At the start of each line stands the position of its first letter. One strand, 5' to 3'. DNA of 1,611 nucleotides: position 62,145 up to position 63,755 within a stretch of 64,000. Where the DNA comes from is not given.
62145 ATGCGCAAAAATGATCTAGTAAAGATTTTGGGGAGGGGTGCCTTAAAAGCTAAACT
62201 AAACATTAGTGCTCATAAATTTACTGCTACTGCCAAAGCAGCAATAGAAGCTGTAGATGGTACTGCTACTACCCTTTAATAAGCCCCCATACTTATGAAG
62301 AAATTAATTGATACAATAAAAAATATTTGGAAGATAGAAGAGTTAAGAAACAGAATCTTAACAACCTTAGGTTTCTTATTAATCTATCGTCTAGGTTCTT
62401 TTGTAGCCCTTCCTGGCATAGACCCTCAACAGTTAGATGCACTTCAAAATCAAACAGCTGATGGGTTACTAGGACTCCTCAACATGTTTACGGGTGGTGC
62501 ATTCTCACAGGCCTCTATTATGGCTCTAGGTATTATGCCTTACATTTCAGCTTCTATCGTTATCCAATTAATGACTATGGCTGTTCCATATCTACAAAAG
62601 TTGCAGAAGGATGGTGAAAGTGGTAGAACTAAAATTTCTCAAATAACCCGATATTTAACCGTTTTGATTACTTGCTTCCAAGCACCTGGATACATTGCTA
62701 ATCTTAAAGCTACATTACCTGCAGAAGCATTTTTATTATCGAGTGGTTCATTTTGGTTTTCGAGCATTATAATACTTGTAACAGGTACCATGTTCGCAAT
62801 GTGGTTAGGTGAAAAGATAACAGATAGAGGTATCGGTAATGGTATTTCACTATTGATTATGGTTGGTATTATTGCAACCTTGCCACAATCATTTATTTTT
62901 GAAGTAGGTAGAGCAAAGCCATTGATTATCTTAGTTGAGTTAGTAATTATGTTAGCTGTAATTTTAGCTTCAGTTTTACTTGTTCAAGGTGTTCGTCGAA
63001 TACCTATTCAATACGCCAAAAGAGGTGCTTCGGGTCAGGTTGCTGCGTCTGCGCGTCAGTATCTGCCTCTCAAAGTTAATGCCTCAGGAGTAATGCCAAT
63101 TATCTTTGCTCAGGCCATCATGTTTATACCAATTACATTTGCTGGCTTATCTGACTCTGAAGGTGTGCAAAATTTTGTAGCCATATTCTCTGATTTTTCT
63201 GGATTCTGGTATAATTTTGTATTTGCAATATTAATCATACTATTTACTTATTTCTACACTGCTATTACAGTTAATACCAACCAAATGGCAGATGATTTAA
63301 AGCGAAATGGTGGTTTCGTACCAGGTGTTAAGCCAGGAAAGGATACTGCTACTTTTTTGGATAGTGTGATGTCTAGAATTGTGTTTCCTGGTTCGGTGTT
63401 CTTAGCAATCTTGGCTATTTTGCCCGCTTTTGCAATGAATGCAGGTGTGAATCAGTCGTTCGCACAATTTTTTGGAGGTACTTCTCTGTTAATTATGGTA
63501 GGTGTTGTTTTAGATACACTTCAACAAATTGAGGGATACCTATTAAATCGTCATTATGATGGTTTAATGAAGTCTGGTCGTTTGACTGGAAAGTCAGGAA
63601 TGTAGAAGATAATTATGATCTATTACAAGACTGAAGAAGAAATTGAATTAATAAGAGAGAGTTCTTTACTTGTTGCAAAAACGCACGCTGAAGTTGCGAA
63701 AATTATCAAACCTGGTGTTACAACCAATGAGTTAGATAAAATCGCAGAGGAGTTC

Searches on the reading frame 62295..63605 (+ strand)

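Call 52: search_protein_families(library=pfam, proteins=[window:62295-63605:+], max_evalue=0.00001)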
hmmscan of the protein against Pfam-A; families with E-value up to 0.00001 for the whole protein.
window:62295-63605:+ (436 aa): 1 family
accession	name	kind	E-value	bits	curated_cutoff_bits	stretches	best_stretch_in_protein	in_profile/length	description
PF00344.25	SecY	-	1e-106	357.2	32.2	1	74-409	1-306/306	SecY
